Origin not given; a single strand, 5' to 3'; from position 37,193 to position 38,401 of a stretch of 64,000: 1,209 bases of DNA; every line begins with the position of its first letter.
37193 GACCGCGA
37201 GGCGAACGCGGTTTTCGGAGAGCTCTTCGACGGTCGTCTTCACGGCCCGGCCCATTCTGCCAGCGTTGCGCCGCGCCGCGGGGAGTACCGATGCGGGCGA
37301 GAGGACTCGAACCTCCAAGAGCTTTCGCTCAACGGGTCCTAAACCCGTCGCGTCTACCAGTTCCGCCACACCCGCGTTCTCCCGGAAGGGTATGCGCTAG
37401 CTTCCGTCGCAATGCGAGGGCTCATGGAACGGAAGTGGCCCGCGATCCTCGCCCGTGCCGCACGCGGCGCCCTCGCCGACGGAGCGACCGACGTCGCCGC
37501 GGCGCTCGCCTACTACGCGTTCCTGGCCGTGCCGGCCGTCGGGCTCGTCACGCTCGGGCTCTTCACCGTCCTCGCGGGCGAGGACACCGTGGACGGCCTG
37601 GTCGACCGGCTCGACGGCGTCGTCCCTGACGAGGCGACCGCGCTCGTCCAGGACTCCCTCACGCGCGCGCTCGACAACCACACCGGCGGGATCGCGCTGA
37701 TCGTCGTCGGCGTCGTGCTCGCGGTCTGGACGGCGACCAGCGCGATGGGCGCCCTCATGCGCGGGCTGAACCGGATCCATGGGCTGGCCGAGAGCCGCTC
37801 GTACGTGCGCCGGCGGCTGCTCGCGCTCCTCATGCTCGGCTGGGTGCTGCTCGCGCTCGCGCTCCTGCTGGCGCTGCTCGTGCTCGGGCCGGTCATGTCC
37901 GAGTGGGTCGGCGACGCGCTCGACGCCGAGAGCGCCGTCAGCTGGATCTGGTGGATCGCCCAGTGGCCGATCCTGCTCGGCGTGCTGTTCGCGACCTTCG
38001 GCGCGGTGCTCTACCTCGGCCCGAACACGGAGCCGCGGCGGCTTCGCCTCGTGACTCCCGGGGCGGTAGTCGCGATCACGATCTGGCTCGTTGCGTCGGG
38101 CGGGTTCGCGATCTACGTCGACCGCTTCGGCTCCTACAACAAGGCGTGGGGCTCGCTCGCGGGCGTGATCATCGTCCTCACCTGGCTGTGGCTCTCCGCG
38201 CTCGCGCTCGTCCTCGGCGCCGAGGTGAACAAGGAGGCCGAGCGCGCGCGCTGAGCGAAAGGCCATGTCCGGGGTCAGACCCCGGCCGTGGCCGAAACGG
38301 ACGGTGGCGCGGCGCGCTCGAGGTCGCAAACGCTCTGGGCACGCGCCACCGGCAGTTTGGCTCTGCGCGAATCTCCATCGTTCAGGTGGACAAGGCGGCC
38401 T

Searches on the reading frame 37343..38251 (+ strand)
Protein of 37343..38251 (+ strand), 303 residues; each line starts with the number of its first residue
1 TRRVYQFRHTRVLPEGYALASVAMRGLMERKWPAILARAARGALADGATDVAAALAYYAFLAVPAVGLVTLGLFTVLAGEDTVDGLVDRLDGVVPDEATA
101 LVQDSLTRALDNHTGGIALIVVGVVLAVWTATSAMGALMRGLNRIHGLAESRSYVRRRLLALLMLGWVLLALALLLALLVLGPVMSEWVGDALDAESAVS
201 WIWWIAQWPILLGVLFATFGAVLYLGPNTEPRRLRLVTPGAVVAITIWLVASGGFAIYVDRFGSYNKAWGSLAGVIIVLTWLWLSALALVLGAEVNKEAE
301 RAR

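Call 28: search_protein_families(library=pfam, proteins=[window:37343-38251:+], max_evalue=0.00001)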
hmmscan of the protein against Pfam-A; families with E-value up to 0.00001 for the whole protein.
window:37343-38251:+ (303 aa): 1 family
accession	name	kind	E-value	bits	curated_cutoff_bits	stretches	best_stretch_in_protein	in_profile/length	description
PF03631.20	Virul_fac_BrkB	-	1.4e-59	202.3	33.7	1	46-302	3-258/259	Virulence factor BrkB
